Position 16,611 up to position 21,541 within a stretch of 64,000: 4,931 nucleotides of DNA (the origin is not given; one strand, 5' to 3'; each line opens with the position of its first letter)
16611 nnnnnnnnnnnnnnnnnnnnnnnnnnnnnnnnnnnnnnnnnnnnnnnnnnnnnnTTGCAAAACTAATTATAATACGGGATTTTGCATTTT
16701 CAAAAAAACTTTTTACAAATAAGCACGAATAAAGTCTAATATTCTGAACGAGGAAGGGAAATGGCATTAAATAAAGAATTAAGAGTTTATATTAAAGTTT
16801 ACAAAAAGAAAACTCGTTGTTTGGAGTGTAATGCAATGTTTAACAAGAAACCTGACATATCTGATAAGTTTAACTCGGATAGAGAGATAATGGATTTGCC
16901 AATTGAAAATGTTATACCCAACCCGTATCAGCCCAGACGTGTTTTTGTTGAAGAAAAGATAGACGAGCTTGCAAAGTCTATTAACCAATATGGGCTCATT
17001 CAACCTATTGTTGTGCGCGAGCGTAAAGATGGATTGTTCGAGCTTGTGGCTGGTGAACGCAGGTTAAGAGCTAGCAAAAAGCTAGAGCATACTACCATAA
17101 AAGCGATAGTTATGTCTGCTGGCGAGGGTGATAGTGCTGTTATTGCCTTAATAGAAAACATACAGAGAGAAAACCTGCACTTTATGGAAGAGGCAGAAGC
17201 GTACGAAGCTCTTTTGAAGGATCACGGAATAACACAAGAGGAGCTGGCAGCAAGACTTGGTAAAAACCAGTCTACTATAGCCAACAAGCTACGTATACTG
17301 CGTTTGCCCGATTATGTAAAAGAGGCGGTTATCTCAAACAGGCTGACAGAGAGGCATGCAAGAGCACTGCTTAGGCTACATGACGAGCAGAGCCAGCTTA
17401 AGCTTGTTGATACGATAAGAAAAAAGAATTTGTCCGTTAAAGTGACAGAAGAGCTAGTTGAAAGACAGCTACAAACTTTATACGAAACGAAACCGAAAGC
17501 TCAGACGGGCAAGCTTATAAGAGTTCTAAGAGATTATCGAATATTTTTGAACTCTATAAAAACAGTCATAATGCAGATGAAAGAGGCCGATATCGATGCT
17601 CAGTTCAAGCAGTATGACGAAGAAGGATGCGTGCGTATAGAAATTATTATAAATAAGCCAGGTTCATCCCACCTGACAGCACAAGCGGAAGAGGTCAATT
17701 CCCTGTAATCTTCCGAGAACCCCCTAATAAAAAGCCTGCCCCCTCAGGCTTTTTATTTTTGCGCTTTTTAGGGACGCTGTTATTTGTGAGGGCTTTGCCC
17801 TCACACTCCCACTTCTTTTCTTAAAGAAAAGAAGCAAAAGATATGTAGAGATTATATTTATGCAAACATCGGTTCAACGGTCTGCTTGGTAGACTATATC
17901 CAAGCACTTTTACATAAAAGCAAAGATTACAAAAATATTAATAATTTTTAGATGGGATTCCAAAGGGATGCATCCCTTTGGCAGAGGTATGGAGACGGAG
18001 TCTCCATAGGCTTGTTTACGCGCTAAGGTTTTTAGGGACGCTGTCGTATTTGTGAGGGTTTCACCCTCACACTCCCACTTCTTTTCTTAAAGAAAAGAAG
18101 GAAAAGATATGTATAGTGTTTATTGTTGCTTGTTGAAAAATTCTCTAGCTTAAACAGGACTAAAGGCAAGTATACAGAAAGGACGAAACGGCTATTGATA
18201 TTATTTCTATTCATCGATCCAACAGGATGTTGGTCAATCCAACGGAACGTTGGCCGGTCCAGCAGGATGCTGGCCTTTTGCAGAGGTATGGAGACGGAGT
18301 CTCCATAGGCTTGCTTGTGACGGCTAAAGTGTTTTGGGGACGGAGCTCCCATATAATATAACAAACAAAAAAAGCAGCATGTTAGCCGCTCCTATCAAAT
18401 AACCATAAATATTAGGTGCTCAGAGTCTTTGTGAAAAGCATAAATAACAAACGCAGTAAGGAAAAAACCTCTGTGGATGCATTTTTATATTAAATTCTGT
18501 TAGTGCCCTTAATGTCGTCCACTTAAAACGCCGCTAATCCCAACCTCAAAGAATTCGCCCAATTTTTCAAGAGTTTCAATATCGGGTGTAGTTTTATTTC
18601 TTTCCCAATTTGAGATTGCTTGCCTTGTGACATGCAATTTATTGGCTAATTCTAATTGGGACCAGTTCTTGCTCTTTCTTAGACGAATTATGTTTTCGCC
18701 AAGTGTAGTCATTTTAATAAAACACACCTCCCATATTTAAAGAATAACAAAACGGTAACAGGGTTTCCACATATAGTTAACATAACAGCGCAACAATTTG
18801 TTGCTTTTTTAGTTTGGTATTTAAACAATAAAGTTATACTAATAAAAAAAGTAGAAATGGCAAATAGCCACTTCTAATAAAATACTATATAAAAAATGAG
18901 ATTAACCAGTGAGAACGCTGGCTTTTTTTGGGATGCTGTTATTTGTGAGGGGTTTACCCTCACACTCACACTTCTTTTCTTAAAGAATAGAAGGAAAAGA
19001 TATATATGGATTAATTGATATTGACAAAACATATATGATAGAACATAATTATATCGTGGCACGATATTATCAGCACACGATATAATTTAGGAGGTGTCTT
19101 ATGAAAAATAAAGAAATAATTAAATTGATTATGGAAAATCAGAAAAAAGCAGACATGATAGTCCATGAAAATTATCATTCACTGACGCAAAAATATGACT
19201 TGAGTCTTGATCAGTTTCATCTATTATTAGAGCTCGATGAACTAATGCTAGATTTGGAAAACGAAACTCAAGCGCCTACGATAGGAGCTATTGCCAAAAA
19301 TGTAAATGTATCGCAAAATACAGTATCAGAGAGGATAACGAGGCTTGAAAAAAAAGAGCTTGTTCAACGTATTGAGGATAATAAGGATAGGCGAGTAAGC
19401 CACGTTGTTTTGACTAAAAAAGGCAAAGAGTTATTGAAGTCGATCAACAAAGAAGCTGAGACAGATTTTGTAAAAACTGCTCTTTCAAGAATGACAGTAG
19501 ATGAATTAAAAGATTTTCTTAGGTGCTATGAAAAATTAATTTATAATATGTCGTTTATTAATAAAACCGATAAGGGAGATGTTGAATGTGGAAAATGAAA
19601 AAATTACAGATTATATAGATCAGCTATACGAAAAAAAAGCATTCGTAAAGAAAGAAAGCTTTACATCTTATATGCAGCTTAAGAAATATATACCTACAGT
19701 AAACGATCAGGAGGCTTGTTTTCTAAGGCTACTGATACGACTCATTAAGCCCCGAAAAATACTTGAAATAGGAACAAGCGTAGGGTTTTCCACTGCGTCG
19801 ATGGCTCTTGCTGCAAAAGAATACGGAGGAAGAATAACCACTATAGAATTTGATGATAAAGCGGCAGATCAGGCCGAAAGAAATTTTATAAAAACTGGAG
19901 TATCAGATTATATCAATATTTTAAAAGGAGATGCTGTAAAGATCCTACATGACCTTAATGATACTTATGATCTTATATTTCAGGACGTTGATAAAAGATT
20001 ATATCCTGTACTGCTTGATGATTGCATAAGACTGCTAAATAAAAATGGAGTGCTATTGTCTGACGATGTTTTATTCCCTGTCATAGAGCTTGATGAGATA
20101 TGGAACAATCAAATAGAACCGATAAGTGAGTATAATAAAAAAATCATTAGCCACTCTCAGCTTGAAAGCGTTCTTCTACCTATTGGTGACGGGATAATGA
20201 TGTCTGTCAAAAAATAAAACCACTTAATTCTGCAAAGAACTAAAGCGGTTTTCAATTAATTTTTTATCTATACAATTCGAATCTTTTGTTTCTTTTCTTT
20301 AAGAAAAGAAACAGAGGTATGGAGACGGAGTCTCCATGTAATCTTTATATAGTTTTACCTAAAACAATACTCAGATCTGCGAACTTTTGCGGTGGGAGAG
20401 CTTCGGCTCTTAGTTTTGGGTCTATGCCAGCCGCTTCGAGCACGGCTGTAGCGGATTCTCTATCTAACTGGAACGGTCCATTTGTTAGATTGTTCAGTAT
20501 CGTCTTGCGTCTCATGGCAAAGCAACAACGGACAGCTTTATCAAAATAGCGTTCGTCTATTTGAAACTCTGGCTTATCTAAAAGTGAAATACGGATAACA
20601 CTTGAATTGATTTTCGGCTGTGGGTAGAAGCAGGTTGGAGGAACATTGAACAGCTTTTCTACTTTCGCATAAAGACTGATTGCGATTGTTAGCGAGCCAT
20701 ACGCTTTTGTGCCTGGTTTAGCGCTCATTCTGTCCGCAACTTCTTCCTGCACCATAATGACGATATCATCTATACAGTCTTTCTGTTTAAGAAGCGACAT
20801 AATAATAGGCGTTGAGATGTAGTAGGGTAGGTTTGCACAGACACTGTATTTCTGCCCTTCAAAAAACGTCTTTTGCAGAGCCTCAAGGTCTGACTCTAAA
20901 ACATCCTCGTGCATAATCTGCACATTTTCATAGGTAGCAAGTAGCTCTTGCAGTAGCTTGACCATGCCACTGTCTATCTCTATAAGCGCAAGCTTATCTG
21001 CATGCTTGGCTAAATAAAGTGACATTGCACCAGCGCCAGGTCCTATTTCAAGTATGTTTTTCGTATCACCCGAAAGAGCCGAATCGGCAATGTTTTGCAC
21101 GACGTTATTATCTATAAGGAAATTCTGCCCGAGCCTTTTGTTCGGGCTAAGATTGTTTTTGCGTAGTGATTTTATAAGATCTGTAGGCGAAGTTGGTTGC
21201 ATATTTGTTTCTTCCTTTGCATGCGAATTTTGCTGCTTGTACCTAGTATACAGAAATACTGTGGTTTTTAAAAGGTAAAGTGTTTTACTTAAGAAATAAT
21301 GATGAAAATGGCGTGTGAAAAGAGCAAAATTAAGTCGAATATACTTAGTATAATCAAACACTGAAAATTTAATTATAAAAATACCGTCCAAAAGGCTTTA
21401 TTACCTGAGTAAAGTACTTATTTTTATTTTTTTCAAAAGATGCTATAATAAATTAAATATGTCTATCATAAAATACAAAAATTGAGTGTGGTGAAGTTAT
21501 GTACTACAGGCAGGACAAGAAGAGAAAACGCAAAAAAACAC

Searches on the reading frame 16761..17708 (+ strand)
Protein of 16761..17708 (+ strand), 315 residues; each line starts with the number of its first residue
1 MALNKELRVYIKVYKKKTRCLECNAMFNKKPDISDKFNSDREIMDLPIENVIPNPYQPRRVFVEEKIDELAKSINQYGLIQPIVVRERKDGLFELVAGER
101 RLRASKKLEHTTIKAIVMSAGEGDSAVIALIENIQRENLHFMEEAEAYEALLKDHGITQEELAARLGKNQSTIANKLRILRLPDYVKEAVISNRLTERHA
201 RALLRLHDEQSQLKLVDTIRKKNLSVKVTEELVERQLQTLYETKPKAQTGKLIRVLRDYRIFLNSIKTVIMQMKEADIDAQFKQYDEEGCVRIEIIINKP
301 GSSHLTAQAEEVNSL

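Call 7: search_protein_families(library=pfam, proteins=[window:16761-17708:+])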
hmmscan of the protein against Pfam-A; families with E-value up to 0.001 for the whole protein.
window:16761-17708:+ (315 aa): 5 families
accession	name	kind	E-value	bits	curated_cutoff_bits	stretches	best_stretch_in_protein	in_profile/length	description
PF17762.8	HTH_ParB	-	3.5e-34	117.4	22.6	1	137-236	1-100/102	ParB HTH domain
PF02195.25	ParB_N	-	9.8e-29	99.7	26.3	1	42-135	2-95/95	ParB N-terminal domain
PF08535.16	KorB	-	4.7e-06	26.9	22.3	1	155-192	2-39/89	KorB domain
PF01381.28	HTH_3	-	0.00012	22.5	23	1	150-174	3-27/55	Helix-turn-helix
PF01978.25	TrmB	-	0.00088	19.5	25.6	0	144-187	10-53/68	Sugar-specific transcriptional regulator TrmB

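Call 93: search_protein_families(library=ncbifam, proteins=[window:16761-17708:+], max_evalue=0.00001)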
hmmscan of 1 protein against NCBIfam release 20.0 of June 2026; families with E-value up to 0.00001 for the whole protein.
window:16761-17708:+ (315 aa): 6 families
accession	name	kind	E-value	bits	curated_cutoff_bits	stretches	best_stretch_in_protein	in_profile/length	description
TIGR04285.1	nucleoid_noc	exception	1.6e-93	312.8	315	1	42-299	1-255/255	nucleoid occlusion protein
TIGR00180.1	parB_part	domain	1.4e-48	165.1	58.45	1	42-219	4-185/186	ParB/RepB/Spo0J family partition protein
TIGR03734.1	PRTRC_parB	hypoth_equivalog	1.5e-28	99.7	278.6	1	56-240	6-193/555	PRTRC system ParB family protein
TIGR03454.1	partition_RepB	equivalog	1.7e-17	63.8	201.5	1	30-184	51-206/325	plasmid partitioning protein RepB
NF010406.0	PRK13832.1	subfamily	3e-12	45.9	640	1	50-181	11-143/578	plasmid partitioning protein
NF010440.0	PRK13866.1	equivalog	1.9e-10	40.4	522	1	63-177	86-200/336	plasmid partitioning protein RepB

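Call 94: search_solved_structures(query=window:16761-17708:+, max_evalue=1e-10, show_alignments=3)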
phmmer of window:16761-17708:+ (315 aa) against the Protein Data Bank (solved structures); distinct sequences matched with E-value up to 1e-10: 12.
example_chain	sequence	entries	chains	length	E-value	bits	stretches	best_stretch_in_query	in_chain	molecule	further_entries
7nfu_A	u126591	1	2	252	1.5e-60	208.4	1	36-248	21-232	Nucleoid occlusion protein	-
7ng0_A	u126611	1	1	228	3.3e-60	207.2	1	42-248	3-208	Nucleoid occlusion protein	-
7ol9_A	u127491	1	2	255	3.2e-58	200.7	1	29-248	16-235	Nucleoid occlusion protein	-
4umk_A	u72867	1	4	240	2e-43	152.2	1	41-234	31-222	PROBABLE CHROMOSOME-PARTITIONING PROTEIN PARB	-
1vz0_A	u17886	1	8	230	2e-42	148.9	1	43-236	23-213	Chromosome-partitioning protein Spo0J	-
6sdk_A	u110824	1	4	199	1.7e-40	142.5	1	44-235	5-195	Stage 0 sporulation protein J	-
7bnk_A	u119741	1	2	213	9.9e-39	136.8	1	43-237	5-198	ParB family protein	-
7o0n_A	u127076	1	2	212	5.9e-38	134.2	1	43-237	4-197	ParB family protein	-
7bnr_A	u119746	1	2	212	6.3e-38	134.1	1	43-237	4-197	ParB family protein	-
6t1f_A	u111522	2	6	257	1.8e-34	122.8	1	45-240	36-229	Chromosome-partitioning protein ParB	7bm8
6y93_A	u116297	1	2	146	1.2e-30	110.3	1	125-248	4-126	Nucleoid occlusion protein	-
6s6h_A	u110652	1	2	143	5.4e-17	65.5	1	128-240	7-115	Chromosome-partitioning protein ParB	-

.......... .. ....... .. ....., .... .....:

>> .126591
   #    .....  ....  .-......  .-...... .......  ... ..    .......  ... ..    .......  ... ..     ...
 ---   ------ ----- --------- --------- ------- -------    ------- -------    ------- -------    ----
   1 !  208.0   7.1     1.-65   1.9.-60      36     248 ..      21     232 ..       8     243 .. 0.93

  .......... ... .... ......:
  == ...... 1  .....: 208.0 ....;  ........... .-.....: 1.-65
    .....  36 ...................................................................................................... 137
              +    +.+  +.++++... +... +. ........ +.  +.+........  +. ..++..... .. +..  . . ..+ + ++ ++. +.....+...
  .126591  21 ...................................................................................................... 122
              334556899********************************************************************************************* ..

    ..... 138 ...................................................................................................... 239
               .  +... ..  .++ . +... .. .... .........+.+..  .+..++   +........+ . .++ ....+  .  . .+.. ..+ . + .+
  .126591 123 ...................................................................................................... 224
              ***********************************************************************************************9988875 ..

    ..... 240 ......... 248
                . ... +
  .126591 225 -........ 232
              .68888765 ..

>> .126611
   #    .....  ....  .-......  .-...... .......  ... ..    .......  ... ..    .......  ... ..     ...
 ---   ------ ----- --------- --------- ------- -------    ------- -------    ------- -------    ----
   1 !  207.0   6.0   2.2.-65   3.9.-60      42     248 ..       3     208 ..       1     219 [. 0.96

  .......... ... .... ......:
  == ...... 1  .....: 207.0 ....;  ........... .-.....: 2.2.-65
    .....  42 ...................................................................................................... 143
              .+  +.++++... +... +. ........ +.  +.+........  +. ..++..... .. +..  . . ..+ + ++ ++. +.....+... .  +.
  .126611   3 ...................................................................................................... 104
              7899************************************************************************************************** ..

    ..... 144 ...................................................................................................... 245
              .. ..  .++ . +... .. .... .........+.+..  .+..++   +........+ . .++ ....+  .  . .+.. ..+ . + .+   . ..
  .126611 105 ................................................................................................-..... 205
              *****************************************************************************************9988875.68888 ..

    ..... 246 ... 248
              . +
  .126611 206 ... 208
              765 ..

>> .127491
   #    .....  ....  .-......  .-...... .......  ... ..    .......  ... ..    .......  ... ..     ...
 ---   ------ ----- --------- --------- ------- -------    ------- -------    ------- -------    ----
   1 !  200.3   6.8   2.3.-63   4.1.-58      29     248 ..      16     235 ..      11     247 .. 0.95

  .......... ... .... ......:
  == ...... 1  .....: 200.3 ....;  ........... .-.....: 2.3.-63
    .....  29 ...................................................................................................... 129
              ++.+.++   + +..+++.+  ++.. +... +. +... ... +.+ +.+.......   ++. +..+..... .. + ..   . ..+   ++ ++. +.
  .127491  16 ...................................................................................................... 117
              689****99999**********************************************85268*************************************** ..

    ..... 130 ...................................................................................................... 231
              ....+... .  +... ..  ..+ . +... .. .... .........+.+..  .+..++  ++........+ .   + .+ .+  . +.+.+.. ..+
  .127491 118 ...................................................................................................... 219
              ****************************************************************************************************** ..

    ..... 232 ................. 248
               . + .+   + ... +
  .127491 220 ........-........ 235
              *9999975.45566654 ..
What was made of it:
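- On parS / Noc-binding site: The Noc orthologue keeps the standard recognition helix (calls 93, 94).
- Its recognition helix (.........) is identical to that of Noc proteins with solved structures, so by inference it should bind the ordinary Noc site, not palindrome C (calls 93, 94).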

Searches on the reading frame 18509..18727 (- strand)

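Call 34: search_protein_families(library=pfam, proteins=[window:18509-18727:-], max_evalue=0.01)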
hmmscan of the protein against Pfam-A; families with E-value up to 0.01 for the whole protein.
window:18509-18727:- (72 aa): 8 families
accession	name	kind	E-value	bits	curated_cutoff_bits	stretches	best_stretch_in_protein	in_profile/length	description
PF01381.28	HTH_3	-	1.4e-16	60.7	23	1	14-65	2-53/55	Helix-turn-helix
PF12844.13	HTH_19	-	8.6e-12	45.2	30.2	1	10-62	1-53/64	Helix-turn-helix domain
PF13560.12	HTH_31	-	7.4e-07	29.8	27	1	9-62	2-56/64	Helix-turn-helix domain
PF13443.12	HTH_26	-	3.9e-05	24.3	22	1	12-64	1-54/63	Cro/C1-type HTH DNA-binding domain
PF08279.18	HTH_11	-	9.5e-05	22.6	25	1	14-57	7-43/55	HTH domain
PF13744.12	HTH_37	-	0.00015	21.9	27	1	8-46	18-56/80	Helix-turn-helix domain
PF04545.22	Sigma70_r4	-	0.00049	20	24.1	1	12-43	11-42/50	Sigma-70, region 4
PF15943.11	YdaS_toxin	-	0.0015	18.8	30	1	23-46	10-34/65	Bacterial toxin YdaS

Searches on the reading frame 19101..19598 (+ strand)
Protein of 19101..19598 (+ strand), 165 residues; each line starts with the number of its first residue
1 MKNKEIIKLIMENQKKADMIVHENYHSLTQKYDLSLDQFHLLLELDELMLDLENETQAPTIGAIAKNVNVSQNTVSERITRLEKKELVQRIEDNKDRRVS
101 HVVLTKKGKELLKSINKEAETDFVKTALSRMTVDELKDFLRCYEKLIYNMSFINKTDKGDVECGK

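Call 7: search_protein_families(library=pfam, proteins=[window:19101-19598:+])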
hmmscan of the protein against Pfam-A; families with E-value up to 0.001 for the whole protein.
window:19101-19598:+ (165 aa): 11 families
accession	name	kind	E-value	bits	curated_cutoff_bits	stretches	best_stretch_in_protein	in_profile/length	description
PF01047.28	MarR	-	1.1e-10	41.7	24.6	1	55-99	14-58/59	MarR family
PF13463.12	HTH_27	-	8.8e-09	36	22.2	1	60-108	20-68/68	Winged helix DNA-binding domain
PF22381.2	Staph_reg_Sar_Rot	-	1.1e-06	29.1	27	1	25-115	3-85/85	Transcriptional regulator SarA/Rot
PF12802.13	MarR_2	-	2.3e-06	28.1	27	1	54-98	17-60/61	MarR family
PF13412.12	HTH_24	-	2e-05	24.5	21.9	1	60-88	19-47/48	Winged helix-turn-helix DNA-binding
PF01325.25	Fe_dep_repress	-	6.9e-05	23.4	26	1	50-89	14-53/60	Iron dependent repressor, N-terminal DNA binding domain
PF14947.12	HTH_45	-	0.00011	22.5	25.5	1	62-118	23-72/77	Winged helix-turn-helix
PF01978.25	TrmB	-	0.00014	22.1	25.6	1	60-95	24-59/68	Sugar-specific transcriptional regulator TrmB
PF01726.22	LexA_DNA_bind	-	0.00014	22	23.7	1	52-92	19-60/65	LexA DNA binding domain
PF00392.27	GntR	-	0.00025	21.1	27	1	52-91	18-57/64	Bacterial regulatory proteins, gntR family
PF13404.12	HTH_AsnC-type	-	0.00068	19.8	27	0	63-83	22-42/42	AsnC-type helix-turn-helix domain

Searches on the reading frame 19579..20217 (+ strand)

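Call 7: search_protein_families(library=pfam, proteins=[window:19579-20217:+])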
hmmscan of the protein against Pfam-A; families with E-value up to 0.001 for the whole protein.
window:19579-20217:+ (212 aa): 6 families
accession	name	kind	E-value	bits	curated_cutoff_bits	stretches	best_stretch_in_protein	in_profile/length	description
PF01596.23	Methyltransf_3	-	3.6e-31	108.5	22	1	37-211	24-203/204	O-methyltransferase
PF13578.12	Methyltransf_24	-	7.7e-14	52.9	26.3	1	62-164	1-105/105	Methyltransferase domain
PF01135.25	PCMT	-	4.2e-07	30.4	20.3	1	11-134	32-147/210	Protein-L-isoaspartate(D-aspartate) O-methyltransferase (PCMT)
PF08704.16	GCD14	-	5e-05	23.5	26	1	52-138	35-122/247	tRNA methyltransferase complex GCD14 subunit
PF13649.12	Methyltransf_25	-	5.3e-05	24.3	27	1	61-157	1-97/97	Methyltransferase domain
PF08241.18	Methyltransf_11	-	0.00034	21.6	21.2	1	63-159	2-93/95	Methyltransferase domain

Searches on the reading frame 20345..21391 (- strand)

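Call 7: search_protein_families(library=pfam, proteins=[window:20345-21391:-])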
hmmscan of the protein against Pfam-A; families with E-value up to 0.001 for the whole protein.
window:20345-21391:- (348 aa): 2 families
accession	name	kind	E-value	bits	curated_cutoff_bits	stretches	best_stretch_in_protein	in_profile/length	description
PF00398.26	RrnaAD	-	7.2e-61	206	24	1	83-343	4-260/263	Ribosomal RNA adenine dimethylase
PF13649.12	Methyltransf_25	-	4.3e-05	24.6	27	1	113-169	1-60/97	Methyltransferase domain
